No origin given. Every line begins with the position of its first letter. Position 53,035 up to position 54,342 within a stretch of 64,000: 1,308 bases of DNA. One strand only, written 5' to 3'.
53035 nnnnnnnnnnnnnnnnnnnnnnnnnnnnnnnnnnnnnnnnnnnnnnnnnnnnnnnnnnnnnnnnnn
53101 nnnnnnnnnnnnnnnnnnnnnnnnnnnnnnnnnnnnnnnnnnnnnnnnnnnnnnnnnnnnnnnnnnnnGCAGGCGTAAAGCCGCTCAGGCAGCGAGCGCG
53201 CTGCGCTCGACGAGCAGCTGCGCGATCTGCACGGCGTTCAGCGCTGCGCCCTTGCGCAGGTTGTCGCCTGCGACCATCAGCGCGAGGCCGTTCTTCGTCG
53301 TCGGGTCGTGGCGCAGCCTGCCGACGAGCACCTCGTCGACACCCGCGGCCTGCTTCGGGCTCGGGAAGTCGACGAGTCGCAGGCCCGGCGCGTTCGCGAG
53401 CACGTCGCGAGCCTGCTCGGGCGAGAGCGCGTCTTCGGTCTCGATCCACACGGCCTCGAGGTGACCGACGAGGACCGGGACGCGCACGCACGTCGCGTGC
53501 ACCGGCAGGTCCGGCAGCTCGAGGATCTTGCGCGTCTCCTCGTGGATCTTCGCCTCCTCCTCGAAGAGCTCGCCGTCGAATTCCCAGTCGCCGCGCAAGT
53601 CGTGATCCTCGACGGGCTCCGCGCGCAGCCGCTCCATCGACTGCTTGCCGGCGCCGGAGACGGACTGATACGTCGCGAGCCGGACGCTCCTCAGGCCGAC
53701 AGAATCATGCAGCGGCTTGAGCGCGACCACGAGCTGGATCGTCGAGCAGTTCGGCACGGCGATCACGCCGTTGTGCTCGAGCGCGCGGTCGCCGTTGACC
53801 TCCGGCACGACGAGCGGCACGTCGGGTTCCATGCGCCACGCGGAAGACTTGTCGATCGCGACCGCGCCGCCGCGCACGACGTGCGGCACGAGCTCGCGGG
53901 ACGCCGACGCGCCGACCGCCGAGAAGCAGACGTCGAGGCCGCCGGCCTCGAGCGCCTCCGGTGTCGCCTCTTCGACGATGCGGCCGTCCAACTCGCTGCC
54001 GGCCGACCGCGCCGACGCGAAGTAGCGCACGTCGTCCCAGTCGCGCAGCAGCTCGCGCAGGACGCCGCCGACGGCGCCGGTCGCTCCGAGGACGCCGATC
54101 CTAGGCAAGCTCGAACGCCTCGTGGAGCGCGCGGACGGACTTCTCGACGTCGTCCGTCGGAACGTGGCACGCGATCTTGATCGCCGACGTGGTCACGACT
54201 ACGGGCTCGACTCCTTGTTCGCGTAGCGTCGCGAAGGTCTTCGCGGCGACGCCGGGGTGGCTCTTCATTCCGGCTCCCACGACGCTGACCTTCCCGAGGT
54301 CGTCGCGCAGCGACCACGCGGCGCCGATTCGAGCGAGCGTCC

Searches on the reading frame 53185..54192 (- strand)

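Call 84: search_protein_families(library=pfam, proteins=[window:53185-54192:-], max_evalue=0.0001)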
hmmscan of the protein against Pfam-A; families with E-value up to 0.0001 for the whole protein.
window:53185-54192:- (335 aa): 2 families
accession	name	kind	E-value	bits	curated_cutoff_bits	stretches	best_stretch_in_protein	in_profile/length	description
PF02774.23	Semialdhyde_dhC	-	7.4e-36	124.4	26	2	211-314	75-184/184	Semialdehyde dehydrogenase, dimerisation domain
PF01118.30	Semialdhyde_dh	-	4.6e-23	82.3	26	1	31-136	1-117/121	Semialdehyde dehydrogenase, NAD binding domain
